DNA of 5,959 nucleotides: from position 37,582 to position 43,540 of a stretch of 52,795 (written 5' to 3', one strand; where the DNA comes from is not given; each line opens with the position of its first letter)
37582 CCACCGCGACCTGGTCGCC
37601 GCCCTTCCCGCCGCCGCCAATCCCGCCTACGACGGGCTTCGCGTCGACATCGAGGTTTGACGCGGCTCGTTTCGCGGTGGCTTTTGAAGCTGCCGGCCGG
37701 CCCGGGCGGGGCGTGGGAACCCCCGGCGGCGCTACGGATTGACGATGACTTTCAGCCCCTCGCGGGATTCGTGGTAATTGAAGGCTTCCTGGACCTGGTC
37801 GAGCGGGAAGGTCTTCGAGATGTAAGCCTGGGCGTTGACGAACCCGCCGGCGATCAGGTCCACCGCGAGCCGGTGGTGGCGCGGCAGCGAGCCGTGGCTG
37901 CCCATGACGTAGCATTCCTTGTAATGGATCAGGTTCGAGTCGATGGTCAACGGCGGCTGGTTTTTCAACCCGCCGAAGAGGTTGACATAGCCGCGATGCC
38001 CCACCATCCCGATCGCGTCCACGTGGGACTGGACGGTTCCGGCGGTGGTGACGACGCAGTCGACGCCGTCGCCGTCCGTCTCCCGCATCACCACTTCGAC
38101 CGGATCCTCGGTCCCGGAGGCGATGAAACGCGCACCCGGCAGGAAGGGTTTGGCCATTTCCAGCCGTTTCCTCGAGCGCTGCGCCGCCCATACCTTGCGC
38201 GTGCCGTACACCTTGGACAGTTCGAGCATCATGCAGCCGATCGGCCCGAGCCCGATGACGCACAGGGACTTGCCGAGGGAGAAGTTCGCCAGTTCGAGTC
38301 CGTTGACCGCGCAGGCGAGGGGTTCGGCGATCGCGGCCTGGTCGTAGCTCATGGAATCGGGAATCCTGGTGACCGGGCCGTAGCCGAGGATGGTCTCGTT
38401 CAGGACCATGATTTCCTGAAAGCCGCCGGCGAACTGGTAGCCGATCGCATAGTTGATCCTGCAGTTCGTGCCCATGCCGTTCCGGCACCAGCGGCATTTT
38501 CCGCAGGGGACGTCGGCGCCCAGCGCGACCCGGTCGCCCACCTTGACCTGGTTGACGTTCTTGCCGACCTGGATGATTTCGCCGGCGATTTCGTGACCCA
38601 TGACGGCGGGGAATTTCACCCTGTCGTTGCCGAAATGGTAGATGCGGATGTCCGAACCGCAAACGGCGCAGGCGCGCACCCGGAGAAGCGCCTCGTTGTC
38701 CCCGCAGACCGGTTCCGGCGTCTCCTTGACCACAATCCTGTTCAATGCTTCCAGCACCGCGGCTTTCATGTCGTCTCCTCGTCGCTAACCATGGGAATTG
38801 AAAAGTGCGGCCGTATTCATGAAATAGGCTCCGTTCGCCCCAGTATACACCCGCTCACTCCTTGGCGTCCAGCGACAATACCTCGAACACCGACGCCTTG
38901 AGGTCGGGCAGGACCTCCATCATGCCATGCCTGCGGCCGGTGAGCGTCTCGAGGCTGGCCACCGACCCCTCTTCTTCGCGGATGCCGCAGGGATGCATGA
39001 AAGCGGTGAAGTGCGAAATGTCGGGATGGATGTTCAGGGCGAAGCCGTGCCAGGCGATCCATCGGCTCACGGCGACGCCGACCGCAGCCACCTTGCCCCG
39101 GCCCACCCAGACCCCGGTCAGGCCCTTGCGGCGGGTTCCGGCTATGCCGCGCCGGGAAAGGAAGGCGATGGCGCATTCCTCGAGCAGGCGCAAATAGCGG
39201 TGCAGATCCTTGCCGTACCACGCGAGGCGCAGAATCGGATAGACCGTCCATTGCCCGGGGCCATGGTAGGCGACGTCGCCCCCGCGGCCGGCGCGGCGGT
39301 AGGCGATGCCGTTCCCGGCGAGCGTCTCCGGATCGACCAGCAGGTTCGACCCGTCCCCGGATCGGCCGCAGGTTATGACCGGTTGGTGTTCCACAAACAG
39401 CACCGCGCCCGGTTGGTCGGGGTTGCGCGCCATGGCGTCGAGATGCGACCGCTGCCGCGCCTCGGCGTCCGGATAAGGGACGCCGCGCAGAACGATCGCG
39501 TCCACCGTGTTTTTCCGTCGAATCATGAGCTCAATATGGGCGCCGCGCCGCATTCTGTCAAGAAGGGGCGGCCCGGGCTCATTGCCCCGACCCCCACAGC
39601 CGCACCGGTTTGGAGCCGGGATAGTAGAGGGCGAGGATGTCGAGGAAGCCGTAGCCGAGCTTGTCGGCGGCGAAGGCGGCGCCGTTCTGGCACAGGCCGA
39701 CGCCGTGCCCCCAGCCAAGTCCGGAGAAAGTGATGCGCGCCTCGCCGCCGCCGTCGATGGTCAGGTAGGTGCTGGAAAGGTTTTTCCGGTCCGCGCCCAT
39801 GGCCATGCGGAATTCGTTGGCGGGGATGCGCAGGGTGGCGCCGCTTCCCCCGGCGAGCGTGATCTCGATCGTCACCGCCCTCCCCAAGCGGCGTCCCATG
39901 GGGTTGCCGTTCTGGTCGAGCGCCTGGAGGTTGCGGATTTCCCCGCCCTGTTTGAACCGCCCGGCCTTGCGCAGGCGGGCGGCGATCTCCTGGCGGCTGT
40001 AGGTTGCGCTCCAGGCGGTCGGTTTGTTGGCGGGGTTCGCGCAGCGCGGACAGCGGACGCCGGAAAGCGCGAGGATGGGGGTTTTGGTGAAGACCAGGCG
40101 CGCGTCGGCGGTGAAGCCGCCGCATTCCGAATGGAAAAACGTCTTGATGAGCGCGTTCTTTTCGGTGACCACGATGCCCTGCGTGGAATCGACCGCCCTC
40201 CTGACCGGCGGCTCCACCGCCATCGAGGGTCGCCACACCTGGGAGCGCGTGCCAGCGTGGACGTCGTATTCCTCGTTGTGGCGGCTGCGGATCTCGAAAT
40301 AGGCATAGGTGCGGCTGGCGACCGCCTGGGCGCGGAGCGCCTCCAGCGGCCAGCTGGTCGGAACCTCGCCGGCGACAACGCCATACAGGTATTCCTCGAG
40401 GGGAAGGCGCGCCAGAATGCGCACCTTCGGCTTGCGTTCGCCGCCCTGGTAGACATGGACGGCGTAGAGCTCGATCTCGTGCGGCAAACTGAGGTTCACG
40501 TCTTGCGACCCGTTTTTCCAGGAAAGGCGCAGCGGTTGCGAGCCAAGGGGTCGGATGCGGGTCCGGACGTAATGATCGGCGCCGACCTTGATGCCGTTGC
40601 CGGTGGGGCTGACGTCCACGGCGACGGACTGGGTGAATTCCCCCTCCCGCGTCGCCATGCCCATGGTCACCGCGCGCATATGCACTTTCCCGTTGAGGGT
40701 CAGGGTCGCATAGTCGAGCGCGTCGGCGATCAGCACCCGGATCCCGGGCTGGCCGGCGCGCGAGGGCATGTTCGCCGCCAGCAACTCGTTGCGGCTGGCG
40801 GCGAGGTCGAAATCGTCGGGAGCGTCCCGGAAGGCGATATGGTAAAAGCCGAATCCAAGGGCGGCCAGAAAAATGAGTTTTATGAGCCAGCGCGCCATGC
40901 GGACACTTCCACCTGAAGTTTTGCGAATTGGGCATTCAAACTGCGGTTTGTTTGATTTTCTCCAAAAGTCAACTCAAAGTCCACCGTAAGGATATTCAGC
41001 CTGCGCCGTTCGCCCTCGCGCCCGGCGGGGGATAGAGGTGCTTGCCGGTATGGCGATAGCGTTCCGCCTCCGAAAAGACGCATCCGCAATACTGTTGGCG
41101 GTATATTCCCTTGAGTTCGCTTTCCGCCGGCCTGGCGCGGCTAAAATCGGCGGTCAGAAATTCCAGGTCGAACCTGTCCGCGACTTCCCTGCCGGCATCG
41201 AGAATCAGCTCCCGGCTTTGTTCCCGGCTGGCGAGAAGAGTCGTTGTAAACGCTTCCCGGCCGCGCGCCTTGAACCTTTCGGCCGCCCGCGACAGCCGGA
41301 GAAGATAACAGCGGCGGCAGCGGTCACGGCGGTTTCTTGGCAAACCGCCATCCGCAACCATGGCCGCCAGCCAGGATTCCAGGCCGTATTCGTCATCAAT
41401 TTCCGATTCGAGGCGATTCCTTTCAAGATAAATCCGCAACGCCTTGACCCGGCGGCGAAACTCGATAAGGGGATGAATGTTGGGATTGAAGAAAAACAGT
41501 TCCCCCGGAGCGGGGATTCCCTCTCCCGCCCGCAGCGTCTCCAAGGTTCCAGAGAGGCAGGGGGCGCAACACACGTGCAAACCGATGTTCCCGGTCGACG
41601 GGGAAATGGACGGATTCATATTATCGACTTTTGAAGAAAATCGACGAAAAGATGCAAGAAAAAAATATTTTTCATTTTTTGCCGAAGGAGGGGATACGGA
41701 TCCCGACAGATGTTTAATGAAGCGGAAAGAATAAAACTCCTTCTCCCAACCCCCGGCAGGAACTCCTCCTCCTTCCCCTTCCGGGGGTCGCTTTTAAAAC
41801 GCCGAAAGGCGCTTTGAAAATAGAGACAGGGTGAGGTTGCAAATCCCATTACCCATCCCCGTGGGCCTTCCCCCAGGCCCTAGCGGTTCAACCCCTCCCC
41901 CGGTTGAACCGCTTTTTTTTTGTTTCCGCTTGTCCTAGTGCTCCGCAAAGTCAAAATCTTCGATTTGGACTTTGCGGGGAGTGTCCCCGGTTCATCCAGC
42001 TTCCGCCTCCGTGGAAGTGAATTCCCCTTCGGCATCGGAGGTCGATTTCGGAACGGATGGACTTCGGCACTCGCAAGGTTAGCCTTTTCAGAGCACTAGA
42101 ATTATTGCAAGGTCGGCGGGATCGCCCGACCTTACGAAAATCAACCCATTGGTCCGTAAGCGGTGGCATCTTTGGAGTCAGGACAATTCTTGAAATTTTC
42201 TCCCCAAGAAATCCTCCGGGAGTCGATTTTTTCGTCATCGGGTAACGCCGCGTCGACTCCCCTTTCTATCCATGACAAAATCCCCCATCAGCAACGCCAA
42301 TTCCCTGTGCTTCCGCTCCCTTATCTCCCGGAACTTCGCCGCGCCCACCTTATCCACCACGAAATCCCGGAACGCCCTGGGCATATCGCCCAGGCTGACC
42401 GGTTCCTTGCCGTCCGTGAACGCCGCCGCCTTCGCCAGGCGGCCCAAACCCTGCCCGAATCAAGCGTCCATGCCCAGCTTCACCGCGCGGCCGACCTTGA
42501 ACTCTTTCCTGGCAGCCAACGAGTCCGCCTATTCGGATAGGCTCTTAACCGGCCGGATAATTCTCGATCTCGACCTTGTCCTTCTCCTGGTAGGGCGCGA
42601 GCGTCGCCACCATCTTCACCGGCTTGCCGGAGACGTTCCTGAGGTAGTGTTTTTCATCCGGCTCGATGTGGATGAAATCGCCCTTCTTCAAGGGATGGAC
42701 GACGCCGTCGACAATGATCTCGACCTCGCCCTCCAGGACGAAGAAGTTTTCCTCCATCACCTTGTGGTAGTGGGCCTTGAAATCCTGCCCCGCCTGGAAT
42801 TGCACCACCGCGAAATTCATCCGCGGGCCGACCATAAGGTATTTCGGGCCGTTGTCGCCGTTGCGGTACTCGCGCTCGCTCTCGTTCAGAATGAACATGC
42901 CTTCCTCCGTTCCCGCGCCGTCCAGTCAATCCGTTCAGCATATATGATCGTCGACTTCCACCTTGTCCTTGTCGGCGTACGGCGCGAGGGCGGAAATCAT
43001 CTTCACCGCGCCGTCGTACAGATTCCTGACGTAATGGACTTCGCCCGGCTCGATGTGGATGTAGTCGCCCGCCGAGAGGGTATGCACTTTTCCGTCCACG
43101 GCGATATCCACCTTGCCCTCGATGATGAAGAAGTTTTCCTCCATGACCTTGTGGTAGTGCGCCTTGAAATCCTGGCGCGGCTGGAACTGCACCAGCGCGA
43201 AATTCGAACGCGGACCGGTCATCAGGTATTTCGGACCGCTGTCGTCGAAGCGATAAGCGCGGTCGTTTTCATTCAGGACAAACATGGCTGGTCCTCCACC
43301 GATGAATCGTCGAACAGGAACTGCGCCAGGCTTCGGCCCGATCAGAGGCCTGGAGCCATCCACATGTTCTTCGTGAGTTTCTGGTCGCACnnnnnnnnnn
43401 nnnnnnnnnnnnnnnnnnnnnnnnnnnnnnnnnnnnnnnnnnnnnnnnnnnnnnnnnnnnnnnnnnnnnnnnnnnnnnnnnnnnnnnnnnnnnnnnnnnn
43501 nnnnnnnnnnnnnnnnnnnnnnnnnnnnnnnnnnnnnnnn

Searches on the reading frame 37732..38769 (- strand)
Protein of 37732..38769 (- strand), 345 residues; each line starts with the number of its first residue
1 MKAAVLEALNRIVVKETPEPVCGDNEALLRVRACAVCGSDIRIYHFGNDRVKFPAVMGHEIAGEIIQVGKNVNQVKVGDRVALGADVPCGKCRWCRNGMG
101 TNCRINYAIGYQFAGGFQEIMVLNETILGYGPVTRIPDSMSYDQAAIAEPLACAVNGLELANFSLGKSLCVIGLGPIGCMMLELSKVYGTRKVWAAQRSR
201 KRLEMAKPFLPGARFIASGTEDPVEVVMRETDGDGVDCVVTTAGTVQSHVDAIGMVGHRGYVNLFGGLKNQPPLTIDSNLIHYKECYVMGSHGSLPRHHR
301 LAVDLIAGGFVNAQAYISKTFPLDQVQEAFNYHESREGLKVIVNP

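Call 58: search_protein_families(library=pfam, proteins=[window:37732-38769:-])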
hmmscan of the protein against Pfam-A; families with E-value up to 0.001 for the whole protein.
window:37732-38769:- (345 aa): 4 families
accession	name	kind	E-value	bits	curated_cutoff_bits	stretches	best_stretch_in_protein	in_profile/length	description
PF08240.17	ADH_N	-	7.5e-28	97.3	23.5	1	23-126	1-97/104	Alcohol dehydrogenase GroES-like domain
PF00107.32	ADH_zinc_N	-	7.9e-15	55.4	31.8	1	176-306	1-127/129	Zinc-binding dehydrogenase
PF16912.11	Glu_dehyd_C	-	2.6e-08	34.1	34.9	1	167-343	32-209/211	Glucose dehydrogenase C-terminus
PF13602.12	ADH_zinc_N_2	-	0.00056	21.3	27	0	213-336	3-126/134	Zinc-binding dehydrogenase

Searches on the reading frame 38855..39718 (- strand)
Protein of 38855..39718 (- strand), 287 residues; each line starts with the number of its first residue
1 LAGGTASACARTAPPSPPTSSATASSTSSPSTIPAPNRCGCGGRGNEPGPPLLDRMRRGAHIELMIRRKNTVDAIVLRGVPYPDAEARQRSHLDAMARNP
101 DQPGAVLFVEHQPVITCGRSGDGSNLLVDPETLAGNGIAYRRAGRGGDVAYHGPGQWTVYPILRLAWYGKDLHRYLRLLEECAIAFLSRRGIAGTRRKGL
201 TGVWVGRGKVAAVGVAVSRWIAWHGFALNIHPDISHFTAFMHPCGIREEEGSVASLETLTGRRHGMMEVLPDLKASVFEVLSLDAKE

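Call 58: search_protein_families(library=pfam, proteins=[window:38855-39718:-])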
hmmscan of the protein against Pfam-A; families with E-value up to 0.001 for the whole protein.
window:38855-39718:- (287 aa): 1 family
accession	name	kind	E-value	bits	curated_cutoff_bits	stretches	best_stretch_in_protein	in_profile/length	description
PF21948.1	LplA-B_cat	-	1.7e-34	120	27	1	88-274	8-196/200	Lipoyl protein ligase A/B catalytic domain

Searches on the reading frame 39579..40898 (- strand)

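Call 58: search_protein_families(library=pfam, proteins=[window:39579-40898:-])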
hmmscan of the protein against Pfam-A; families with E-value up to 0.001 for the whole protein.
window:39579-40898:- (439 aa): 1 family
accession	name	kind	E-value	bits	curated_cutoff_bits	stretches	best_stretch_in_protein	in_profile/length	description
PF08486.15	SpoIID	-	4.3e-23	82.2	23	1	158-245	4-96/97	Stage II sporulation protein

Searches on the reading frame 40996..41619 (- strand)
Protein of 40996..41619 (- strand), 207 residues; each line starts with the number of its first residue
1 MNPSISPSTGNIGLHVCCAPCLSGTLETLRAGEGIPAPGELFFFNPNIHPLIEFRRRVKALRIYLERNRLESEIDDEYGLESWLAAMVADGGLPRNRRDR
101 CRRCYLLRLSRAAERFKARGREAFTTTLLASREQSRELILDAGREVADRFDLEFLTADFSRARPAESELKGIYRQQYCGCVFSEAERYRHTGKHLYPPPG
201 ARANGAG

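Call 28: search_protein_families(library=pfam, proteins=[window:40996-41619:-], max_evalue=0.01)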
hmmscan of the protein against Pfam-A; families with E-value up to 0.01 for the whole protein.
window:40996-41619:- (207 aa): 1 family
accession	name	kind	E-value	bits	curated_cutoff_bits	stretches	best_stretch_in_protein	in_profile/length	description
PF02677.20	QueH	-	7.5e-43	147.1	23.5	1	14-186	3-175/175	Epoxyqueuosine reductase QueH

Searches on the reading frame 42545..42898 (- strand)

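Call 28: search_protein_families(library=pfam, proteins=[window:42545-42898:-], max_evalue=0.01)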
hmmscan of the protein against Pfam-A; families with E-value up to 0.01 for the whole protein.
window:42545-42898:- (117 aa): 6 families
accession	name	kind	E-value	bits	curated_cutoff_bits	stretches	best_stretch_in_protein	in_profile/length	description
PF07883.17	Cupin_2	-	7.5e-20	70.9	27.2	1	31-98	2-68/70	Cupin domain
PF06339.18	Ectoine_synth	-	8.1e-07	29.8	27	1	28-103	34-110/127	Ectoine synthase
PF12973.13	Cupin_7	-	2.8e-05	24.3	27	1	30-86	36-87/105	ChrR Cupin-like domain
PF05899.18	Cupin_3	-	8.9e-05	22.6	23.5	1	47-82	24-60/74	EutQ-like cupin domain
PF01050.24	MannoseP_isomer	-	0.00074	20.1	23.6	1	31-107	32-109/116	Mannose-6-phosphate isomerase C-terminal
PF02311.25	AraC_binding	-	0.0038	17.4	21.1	1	39-94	15-69/135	AraC-like ligand binding domain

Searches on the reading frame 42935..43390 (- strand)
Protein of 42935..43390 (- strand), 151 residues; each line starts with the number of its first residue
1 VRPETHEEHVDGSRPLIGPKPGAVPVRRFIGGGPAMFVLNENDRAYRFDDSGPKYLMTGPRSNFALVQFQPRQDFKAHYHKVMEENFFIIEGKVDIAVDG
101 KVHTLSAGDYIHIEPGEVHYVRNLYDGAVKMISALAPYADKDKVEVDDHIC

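Call 28: search_protein_families(library=pfam, proteins=[window:42935-43390:-], max_evalue=0.01)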
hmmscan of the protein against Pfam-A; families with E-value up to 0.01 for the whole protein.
window:42935-43390:- (151 aa): 6 families
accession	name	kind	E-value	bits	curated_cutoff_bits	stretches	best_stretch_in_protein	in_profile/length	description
PF07883.17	Cupin_2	-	9.8e-19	67.3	27.2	1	66-133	2-68/70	Cupin domain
PF05899.18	Cupin_3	-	6.3e-07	29.4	23.5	1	83-117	25-60/74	EutQ-like cupin domain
PF12973.13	Cupin_7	-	3.1e-05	24.2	27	1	65-121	36-87/105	ChrR Cupin-like domain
PF01050.24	MannoseP_isomer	-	0.00018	22.1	23.6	1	65-132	31-98/116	Mannose-6-phosphate isomerase C-terminal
PF02311.25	AraC_binding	-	0.00027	21.1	21.1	1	71-121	12-61/135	AraC-like ligand binding domain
PF16867.11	DMSP_lyase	-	0.0024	18.1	27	1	52-123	85-155/162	Dimethlysulfonioproprionate lyase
